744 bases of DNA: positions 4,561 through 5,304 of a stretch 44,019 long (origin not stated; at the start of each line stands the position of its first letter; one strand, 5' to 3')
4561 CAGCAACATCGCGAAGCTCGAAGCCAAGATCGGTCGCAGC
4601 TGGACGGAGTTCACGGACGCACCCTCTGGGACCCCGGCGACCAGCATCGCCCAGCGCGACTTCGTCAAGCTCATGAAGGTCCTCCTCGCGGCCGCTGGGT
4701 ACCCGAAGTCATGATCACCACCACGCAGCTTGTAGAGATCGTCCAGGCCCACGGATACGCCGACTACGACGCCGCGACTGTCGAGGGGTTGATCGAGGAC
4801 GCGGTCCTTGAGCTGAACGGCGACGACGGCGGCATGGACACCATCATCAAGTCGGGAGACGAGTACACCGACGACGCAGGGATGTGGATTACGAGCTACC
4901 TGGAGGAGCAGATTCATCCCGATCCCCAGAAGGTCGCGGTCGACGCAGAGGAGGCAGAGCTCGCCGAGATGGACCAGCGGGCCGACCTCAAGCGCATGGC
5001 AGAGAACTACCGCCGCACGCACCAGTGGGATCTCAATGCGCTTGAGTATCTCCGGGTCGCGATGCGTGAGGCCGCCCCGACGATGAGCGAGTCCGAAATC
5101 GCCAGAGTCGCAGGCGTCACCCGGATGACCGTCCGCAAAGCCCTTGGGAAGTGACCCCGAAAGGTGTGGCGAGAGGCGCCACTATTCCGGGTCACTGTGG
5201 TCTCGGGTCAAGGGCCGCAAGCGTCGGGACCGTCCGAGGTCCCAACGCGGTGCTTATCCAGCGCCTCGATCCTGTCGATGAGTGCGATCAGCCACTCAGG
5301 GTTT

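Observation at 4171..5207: Self-contained opposite-strand two-gene cassette with its own promoter and palindromic operator inside the tail operon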

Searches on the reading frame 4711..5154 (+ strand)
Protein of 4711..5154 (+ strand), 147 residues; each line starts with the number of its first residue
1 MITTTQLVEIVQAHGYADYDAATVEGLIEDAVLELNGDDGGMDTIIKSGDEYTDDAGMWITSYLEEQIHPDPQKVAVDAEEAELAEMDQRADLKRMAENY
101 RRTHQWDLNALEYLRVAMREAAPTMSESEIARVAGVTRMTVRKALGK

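Call 4: search_protein_families(library=pfam, proteins=[window:4711-5154:+], max_evalue=1)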
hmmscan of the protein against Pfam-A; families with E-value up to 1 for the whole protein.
window:4711-5154:+ (147 aa): 5 families
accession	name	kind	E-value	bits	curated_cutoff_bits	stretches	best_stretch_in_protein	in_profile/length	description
PF00392.27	GntR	-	0.0036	17.4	27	1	125-146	24-46/64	Bacterial regulatory proteins, gntR family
PF00356.27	LacI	-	0.03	14.5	27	1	129-144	4-19/46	Bacterial regulatory proteins, lacI family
PF17650.6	RACo_linker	-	0.083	13.2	26.2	1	68-121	8-61/86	RACo linker region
PF04545.22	Sigma70_r4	-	0.095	12.7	24.1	1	128-143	24-39/50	Sigma-70, region 4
PF13545.12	HTH_Crp_2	-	0.18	12.2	27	1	124-146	22-44/70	Crp-like helix-turn-helix domain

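Call 5: search_protein_families(library=phrogs, proteins=[window:4711-5154:+], max_evalue=0.01)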
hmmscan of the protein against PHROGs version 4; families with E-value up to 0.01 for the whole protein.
window:4711-5154:+ (147 aa): 1 family
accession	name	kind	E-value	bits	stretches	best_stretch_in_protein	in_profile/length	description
phrog_7061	-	DNA, RNA and nucleotide metabolism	0.0004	21.9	1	115-147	35-67/70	HTH DNA binding protein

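Call 10: search_dna_similar(query=window:4711-5151:+, collection=phages, mode=protein, max_evalue=0.01, max_rows=30)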
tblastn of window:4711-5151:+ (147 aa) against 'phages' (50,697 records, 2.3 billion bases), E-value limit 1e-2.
No match.

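Call 12: find_homologous_proteins(query=window:4711-5151:+, max_evalue=0.01)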
Query window:4711-5151:+ (147 aa): 14 proteins with E <= 0.01 among 81 candidates.
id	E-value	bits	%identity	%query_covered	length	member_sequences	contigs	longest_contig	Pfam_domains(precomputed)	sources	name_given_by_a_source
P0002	4.8e-89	313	100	100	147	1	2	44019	-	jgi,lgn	-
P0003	6.4e-38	148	53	100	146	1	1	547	-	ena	-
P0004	1.5e-23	101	46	100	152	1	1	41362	-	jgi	-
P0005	1.0e-8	53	59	38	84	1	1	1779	-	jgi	jgi:DNA invertase Pin-like site-specific DNA recombinase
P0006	1.3e-7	50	41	67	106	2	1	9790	-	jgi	jgi:hypothetical protein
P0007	7.2e-7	47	57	38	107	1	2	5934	-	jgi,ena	-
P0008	3.3e-6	45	55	38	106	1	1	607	-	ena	-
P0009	5.4e-6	44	55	38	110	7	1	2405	-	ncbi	ncbi:MAG TPA: hypothetical protein VIJ07_22570 [Dermatophilaceae bacterium]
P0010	1.7e-5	43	79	23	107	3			-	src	-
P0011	2.3e-5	42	43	52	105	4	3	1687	-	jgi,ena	jgi:DNA-binding GntR family transcriptional regulator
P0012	3.7e-5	42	47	49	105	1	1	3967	-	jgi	jgi:hypothetical protein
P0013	1.8e-4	39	59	33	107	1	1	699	-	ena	-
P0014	2.6e-4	39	68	26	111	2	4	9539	-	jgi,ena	-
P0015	9.7e-4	37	50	41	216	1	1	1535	-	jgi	jgi:hypothetical protein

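Call 13: find_encoding_contigs(protein=P0004, flank=10000, max_places=3)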
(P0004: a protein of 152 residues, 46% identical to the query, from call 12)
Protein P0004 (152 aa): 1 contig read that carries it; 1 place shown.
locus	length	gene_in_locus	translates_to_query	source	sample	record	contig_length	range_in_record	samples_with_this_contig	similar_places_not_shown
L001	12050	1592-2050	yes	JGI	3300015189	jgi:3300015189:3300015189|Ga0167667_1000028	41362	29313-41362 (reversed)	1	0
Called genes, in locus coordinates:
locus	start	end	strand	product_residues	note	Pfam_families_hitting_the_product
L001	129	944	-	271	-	PF00589:Phage_integrase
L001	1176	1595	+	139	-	-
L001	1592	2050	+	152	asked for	-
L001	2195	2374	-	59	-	-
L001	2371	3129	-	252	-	PF01471:PG_binding_1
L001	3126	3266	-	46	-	-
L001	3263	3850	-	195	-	PF08291:Peptidase_M15_3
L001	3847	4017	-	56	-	-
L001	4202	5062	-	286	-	-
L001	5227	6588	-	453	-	PF00657:Lipase_GDSL, PF13472:Lipase_GDSL_2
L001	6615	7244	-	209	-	-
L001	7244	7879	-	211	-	-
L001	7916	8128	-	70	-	-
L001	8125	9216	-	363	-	PF16466:DUF5047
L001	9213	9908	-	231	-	-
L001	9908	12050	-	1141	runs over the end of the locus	PF10145:PhageMin_Tail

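Call 14: find_encoding_contigs(protein=P0006, flank=10000, max_places=3)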
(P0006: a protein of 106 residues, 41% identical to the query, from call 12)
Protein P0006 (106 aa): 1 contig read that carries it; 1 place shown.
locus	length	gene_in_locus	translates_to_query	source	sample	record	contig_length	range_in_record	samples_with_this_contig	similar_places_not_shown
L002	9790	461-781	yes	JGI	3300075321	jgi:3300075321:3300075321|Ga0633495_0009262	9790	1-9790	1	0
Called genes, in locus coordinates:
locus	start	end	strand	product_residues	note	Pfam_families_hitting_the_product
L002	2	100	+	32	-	?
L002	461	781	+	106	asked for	-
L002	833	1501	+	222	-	-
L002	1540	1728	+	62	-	-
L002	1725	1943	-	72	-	-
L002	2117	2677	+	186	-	PF13560:HTH_31 (weak), PF01381:HTH_3 (weak)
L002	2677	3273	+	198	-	PF22022:Phage_int_M (faint), PF26003:Integrase_N_phage (weak)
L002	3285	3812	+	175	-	PF00589:Phage_integrase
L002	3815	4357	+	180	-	PF00248:Aldo_ket_red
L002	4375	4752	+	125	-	-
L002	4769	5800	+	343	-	PF09678:Caa3_CtaG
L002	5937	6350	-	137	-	-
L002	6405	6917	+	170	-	-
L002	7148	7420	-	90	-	PF05016:ParE_toxin (weak)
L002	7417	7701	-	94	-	PF02604:PhdYeFM_antitox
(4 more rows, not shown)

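Call 15: find_encoding_contigs(protein=P0014, flank=10000, max_places=4)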
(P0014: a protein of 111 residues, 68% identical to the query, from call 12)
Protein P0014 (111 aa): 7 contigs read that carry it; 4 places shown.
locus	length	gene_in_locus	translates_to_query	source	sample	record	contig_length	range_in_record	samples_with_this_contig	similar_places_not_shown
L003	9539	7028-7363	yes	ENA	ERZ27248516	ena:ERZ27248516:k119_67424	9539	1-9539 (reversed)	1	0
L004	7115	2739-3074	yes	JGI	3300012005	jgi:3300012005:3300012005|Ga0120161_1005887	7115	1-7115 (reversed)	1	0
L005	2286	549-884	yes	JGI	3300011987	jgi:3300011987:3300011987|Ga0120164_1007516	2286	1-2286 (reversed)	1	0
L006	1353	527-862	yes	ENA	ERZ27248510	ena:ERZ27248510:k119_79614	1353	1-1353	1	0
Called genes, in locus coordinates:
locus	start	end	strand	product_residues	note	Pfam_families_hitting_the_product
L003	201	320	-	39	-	-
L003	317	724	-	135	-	-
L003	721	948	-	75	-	PF08667:BetR, PF13560:HTH_31 (weak), PF01381:HTH_3 (weak)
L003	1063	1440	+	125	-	PF13560:HTH_31 (weak), PF01381:HTH_3, PF13443:HTH_26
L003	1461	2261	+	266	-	PF00589:Phage_integrase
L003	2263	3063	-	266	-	PF02899:Phage_int_SAM_1, PF00589:Phage_integrase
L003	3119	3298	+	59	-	-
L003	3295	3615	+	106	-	-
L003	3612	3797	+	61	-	-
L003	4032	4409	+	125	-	PF19730:DUF6221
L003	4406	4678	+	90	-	-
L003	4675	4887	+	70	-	-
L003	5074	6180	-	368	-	-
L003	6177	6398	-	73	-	-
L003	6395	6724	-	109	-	-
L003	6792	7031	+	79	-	-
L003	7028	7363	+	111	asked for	-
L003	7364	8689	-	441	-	PF01183:Glyco_hydro_25, PF01471:PG_binding_1 (weak)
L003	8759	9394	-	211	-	-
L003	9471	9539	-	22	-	?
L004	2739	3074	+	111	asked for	-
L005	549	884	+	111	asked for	-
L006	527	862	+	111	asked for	-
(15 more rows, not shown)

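Call 26: find_homologous_proteins(query=L001:1176-1592:+, max_evalue=0.01)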
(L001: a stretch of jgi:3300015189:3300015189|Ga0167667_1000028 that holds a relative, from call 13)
Query L001:1176-1592:+ (139 aa): 1 proteins with E <= 0.01 among 13 candidates.
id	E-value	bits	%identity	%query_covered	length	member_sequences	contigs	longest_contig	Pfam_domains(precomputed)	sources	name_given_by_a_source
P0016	1.5e-84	298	100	100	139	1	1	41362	-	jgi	-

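Call 35: find_related_loci(query=A1, collection=genome_contigs, flank=6000)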
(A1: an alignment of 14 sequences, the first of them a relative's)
Query A1 (147 aa) in genome_contigs; peptide patterns used: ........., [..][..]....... (x = any residue, [..] = any of these).
36 stretches matched a pattern; 3 encode a relative of the query (tblastn E <= 1e-3); 3 distinct loci.
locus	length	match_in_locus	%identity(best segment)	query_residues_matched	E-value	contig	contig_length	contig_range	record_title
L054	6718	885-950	77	126-147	2e-6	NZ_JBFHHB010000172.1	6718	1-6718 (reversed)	MAG: Actinotalea sp. isolate Mix_sand07.2021.05.G.17 k141_1879756_length_6718_cov_25.4160, whole genome shotgun sequence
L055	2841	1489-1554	77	126-147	5e-6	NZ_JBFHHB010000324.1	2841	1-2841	MAG: Actinotalea sp. isolate Mix_sand07.2021.05.G.17 k141_290010_length_2841_cov_21.7874, whole genome shotgun sequence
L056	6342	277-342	64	126-147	5e-5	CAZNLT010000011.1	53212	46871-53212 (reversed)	MAG TPA_asm: uncultured Desulfobacterales bacterium isolate binchicken_co8_349 genome assembly, contig: NODE_519_length_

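Call 36: find_related_loci(query=A1, collection=viral_contigs, flank=6000)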
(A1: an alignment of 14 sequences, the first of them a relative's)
Query A1 (147 aa) in viral_contigs; peptide patterns used: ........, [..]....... (x = any residue, [..] = any of these).
27 stretches matched a pattern; 3 encode a relative of the query (tblastn E <= 1e-3); 3 distinct loci.
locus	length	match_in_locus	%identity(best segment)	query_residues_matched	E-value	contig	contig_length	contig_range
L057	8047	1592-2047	46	1-147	5e-32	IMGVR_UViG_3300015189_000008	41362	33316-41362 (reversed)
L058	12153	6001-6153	44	94-147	1e-6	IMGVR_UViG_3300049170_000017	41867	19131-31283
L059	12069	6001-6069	70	125-147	6e-6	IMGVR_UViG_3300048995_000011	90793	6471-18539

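Call 50: search_protein_families(library=padloc, proteins=[window:4711-5151:+], max_evalue=0.1)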
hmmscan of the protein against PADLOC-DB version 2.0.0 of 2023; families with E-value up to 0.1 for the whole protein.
window:4711-5151:+ (147 aa): 1 family
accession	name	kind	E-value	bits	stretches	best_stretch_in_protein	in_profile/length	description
PDLC04133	mad1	-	0.0024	16.1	1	123-145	4-26/60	mads_1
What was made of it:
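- On Known anti-phage defence systems (PADLOC-DB): Gene 2 gives only mad1 at E 0.0024 over the 23-residue HTH (call 50).
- Gene 2 gives only a weak HTH-level hit to mad1 (call 50).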

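Call 63: search_solved_structures(query=A1, max_evalue=1, show_alignments=2)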
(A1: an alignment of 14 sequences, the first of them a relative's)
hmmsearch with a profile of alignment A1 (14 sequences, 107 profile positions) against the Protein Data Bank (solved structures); distinct sequences matched with E-value up to 1: 8.
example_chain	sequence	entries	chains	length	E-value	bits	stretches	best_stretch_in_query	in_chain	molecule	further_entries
4u0y_A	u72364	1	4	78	0.12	16.3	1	84-105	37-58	HTH-type transcriptional repressor YvoA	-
1vax_A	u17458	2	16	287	0.49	14.3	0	65-106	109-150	Uric acid oxidase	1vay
2yzb_A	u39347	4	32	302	0.55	14.2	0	65-106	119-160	Uricase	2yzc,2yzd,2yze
6oe8_A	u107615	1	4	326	0.57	14.1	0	65-106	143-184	Uricase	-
2wv0_A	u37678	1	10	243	0.59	14.1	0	85-105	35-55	HTH-TYPE TRANSCRIPTIONAL REPRESSOR YVOA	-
4u0v_A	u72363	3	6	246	0.59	14.1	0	85-105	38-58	HTH-type transcriptional repressor YvoA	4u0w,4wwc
3mcb_A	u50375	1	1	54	0.69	13.9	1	85-104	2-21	Nascent polypeptide-associated complex subunit alpha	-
3e3m_A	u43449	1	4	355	0.74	13.8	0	89-106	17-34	Transcriptional regulator, LacI family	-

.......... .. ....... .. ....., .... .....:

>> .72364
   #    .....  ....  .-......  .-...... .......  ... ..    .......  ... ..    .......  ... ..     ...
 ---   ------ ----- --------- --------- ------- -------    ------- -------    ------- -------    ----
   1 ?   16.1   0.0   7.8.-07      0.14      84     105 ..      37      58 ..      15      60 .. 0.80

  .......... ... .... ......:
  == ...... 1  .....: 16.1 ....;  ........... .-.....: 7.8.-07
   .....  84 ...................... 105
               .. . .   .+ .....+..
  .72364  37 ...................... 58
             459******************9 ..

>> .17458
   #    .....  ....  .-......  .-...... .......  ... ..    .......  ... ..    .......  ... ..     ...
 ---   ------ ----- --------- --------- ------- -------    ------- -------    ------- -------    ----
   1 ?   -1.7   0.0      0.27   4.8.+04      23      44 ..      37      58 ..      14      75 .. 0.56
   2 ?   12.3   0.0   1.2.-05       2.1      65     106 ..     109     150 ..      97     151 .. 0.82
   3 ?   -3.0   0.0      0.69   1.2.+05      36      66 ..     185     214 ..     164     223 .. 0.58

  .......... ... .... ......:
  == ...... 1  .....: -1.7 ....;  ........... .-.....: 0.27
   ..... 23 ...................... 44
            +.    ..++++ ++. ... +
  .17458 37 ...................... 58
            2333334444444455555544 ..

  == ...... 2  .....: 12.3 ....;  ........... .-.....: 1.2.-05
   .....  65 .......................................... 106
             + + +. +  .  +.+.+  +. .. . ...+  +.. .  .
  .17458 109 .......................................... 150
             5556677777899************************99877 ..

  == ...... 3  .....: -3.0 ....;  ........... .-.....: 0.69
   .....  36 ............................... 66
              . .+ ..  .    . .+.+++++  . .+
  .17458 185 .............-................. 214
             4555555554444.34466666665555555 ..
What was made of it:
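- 4711..5154 (+): Gene 2 (147 aa). Residues 1-84 form an acidic N-domain (pI 4.05), residues 72-121 a long helix, and residues 123-147 a terminal helix-turn-helix (nt 5077-5151). It is the predicted autorepressor that binds O1/O2. Weak GntR/YvoA sequence match (calls 4, 63).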

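Call 66: predict_structure(alignment_id=A1)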
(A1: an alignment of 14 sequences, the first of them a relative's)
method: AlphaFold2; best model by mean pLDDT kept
length: 147 residues; sequences in the alignment: 14
mean_pLDDT: 83.1   pTM: 0.42
mean pLDDT of the five models: 83.1, 81.9, 79.3, 77.4, 76.0
residues with pLDDT >= 90: 58; 70-90: 67; 50-70: 21; < 50: 1
segments of 3 or more residues with pLDDT < 50: none
pLDDT, mean of each block of 10 residues (from residue 1): 76 83 82 69 52 69 78 84 87 93 94 96 97 97 95
secondary structure, 60 per line:
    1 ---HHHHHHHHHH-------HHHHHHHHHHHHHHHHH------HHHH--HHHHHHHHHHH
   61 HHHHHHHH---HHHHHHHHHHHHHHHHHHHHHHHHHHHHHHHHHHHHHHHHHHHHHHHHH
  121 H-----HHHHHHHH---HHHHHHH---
elements in order: H4-13 H21-37 H44-47 H50-68 H72-121 H127-134 H138-144
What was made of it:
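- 4711..5154 (+): AF2 pLDDT 83, above 90 over the C-terminal 60 residues (call 66).
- On GntR-family transcription regulators: The protein ends right after the recognition helix, with no wing and no effector domain (call 66).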

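Call 70: search_protein_families(library=ncbifam, proteins=[window:4711-5151:+], max_evalue=0.1)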
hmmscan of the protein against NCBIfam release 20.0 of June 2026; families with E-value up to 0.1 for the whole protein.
window:4711-5151:+ (147 aa): 4 families
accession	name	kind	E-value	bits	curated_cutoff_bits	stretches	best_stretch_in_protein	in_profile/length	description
TIGR03879.1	near_KaiC_dom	domain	0.011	16.2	65.1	1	116-145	28-56/91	probable regulatory domain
NF051448.1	50S_L17_sunset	exception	0.015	15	280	1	22-101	74-151/229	50S ribosomal protein L17, sunset domain variant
TIGR02018.2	his_ut_repres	equivalog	0.036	13.4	220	1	125-145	24-44/226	histidine utilization transcriptional repressor HutC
NF033546.1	transpos_IS21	equivalog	0.082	12.4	160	0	122-145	6-29/294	IS21 family transposase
